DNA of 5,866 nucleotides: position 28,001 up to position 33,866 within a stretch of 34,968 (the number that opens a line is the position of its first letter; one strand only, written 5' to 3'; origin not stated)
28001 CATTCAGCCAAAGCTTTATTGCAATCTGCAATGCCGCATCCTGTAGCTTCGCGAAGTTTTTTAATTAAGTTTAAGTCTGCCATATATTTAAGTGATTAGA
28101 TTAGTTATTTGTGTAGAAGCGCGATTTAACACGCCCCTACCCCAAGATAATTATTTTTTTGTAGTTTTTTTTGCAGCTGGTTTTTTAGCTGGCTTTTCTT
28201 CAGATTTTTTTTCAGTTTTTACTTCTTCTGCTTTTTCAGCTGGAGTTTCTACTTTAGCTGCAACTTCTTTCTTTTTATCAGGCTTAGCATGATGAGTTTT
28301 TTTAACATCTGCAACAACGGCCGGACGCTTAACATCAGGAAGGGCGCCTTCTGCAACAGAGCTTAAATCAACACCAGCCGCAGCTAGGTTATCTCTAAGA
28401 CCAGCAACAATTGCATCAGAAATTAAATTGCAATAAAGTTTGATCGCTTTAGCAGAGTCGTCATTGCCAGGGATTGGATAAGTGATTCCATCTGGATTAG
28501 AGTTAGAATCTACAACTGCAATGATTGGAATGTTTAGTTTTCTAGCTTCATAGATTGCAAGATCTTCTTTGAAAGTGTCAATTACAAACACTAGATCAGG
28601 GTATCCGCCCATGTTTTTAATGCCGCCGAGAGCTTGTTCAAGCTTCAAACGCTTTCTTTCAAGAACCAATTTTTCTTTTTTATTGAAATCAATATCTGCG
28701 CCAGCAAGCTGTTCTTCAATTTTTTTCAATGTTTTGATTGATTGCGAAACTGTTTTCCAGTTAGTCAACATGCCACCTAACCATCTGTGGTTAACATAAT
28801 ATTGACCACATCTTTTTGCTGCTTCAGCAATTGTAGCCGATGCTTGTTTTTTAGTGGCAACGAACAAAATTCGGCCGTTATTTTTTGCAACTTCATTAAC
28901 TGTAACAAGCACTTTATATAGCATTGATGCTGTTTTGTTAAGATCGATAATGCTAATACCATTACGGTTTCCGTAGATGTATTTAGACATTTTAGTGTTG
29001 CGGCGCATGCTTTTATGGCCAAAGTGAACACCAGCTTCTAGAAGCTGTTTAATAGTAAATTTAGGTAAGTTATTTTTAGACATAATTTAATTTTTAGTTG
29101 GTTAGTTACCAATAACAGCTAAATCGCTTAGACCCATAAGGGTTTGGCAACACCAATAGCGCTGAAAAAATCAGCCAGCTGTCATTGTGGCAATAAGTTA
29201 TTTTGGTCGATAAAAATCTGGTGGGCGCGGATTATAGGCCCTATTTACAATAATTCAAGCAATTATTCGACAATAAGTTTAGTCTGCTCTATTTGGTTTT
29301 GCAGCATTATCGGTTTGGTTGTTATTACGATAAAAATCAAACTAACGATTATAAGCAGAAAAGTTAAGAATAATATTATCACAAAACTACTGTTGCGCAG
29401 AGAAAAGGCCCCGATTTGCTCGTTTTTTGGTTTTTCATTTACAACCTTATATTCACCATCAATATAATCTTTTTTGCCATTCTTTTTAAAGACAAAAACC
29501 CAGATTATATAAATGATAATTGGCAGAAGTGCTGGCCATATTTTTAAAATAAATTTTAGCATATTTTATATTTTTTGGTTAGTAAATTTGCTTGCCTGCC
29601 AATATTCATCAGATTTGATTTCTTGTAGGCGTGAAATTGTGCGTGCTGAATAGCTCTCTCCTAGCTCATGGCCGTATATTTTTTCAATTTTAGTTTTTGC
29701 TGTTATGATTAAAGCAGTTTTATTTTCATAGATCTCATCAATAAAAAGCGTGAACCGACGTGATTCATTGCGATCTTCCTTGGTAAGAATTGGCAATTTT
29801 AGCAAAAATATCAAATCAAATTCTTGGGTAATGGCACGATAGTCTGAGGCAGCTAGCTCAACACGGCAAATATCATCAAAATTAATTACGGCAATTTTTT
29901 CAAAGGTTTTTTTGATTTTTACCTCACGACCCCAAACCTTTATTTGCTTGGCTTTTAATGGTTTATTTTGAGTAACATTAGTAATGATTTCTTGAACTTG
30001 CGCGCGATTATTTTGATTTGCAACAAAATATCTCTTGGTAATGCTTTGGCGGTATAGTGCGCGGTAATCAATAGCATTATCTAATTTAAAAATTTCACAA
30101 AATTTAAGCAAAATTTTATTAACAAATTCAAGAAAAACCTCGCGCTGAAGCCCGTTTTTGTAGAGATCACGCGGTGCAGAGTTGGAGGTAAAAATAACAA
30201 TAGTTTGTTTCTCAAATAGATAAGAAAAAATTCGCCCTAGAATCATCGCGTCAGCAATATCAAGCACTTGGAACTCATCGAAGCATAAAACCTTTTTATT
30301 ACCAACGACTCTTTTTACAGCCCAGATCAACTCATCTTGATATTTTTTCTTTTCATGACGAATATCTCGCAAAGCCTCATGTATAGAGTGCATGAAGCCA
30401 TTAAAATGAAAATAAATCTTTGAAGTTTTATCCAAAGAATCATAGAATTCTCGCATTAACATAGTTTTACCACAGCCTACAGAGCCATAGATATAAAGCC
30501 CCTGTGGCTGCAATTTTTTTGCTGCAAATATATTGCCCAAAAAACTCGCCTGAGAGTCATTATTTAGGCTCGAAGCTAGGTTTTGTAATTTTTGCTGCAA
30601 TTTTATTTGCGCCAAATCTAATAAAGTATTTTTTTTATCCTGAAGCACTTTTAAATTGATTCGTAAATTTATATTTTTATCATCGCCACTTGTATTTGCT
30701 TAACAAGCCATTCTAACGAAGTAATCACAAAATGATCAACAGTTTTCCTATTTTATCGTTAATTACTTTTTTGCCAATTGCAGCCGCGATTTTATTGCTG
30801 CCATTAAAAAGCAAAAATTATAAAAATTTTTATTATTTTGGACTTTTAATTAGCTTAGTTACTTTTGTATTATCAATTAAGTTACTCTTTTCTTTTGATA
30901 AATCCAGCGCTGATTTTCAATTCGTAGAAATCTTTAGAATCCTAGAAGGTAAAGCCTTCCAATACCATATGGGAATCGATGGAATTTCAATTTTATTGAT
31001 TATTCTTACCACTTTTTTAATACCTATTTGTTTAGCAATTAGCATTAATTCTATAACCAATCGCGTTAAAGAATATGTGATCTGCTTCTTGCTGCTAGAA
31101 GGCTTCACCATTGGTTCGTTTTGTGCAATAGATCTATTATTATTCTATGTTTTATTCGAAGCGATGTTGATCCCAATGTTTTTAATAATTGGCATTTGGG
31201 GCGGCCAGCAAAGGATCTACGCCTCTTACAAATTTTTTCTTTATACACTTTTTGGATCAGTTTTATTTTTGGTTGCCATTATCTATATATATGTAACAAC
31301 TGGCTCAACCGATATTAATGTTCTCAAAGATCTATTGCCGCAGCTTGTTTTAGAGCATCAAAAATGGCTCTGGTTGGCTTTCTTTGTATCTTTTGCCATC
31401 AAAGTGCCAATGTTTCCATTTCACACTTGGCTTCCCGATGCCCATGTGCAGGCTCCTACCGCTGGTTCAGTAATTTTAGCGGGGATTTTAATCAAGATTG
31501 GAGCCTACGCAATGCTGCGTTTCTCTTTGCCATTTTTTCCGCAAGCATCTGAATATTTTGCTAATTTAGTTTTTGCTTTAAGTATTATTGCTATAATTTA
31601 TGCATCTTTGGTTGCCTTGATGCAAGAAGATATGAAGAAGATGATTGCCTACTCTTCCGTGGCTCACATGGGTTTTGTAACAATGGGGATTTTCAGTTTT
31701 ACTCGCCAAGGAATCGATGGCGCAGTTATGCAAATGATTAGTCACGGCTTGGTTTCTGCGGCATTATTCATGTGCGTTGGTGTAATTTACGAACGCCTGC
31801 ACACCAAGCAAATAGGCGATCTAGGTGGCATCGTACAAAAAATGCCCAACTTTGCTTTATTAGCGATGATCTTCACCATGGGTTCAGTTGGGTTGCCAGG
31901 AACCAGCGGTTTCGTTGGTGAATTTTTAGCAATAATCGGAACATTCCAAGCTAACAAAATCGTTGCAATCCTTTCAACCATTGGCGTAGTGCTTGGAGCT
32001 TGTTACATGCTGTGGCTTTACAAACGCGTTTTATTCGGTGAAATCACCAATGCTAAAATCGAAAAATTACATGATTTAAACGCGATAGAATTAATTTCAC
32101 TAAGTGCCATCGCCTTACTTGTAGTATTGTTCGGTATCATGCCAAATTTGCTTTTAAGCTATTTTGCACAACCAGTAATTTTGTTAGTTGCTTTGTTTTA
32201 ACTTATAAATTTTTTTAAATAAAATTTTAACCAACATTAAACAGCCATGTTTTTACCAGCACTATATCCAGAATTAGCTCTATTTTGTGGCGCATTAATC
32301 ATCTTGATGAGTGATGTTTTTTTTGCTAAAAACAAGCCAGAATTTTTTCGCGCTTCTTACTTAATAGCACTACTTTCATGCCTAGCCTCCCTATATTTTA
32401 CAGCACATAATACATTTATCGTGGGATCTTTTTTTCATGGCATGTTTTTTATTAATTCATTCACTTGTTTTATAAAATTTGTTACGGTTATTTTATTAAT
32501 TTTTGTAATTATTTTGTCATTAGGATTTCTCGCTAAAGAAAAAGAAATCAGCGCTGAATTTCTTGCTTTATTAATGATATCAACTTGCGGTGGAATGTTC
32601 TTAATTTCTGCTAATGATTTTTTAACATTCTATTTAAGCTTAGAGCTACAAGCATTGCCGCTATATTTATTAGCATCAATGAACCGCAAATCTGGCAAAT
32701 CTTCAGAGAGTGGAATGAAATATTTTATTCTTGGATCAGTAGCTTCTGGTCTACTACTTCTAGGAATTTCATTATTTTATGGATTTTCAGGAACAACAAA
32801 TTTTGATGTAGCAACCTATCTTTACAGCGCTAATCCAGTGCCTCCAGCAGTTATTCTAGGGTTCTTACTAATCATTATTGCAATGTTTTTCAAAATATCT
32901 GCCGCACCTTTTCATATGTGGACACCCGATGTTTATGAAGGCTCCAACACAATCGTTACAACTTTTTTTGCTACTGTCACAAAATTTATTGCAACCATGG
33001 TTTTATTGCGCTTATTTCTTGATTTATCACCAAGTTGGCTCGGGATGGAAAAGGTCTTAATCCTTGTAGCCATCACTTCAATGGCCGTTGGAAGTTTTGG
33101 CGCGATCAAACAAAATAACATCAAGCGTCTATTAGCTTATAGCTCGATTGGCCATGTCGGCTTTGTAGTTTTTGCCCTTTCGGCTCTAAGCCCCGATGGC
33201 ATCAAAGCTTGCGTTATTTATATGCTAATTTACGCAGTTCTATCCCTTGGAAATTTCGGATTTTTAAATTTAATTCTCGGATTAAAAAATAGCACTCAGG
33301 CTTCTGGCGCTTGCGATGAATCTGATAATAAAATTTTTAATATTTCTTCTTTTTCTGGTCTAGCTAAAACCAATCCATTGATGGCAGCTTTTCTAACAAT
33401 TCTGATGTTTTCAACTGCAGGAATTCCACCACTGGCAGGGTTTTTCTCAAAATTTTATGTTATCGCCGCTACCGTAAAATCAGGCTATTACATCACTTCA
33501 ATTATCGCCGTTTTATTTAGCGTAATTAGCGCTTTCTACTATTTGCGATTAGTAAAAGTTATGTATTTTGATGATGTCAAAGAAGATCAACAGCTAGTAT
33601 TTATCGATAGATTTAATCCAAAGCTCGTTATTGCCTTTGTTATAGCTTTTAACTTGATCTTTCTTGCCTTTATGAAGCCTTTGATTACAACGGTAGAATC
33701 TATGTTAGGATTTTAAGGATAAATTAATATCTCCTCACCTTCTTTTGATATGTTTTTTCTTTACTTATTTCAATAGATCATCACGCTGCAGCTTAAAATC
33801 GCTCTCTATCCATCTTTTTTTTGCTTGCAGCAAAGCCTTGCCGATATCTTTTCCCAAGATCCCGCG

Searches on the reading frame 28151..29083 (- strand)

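Call 69: search_protein_families(library=pfam, proteins=[window:28151-29083:-], max_evalue=0.000001)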
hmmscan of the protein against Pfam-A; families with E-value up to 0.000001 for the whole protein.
window:28151-29083:- (310 aa): 1 family
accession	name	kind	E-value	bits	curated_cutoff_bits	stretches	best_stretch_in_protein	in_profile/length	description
PF00318.25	Ribosomal_S2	-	4.5e-90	301.1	26.1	1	14-228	1-216/216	Ribosomal protein S2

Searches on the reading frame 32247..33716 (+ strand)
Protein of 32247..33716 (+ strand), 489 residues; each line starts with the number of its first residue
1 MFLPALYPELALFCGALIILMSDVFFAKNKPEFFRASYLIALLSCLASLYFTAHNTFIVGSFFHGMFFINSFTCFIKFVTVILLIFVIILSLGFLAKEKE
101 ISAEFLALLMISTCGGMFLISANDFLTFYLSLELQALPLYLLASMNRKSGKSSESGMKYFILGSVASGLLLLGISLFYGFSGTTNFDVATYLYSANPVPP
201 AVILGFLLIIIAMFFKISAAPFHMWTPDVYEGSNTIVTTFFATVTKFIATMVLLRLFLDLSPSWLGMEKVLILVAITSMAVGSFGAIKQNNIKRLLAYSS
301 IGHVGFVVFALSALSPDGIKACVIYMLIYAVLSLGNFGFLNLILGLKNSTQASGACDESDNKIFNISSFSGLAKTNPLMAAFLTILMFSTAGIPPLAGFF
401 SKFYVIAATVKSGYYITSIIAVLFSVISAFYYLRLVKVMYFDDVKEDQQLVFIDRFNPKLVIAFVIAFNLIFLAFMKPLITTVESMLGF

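Call 69: search_protein_families(library=pfam, proteins=[window:32247-33716:+], max_evalue=0.000001)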
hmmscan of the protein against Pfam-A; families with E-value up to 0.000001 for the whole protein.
window:32247-33716:+ (489 aa): 1 family
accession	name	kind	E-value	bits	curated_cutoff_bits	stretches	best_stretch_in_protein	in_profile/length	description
PF00361.26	Proton_antipo_M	-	8.8e-74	248.8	21.5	1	122-428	1-294/294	NADH:quinone oxidoreductase/Mrp antiporter, TM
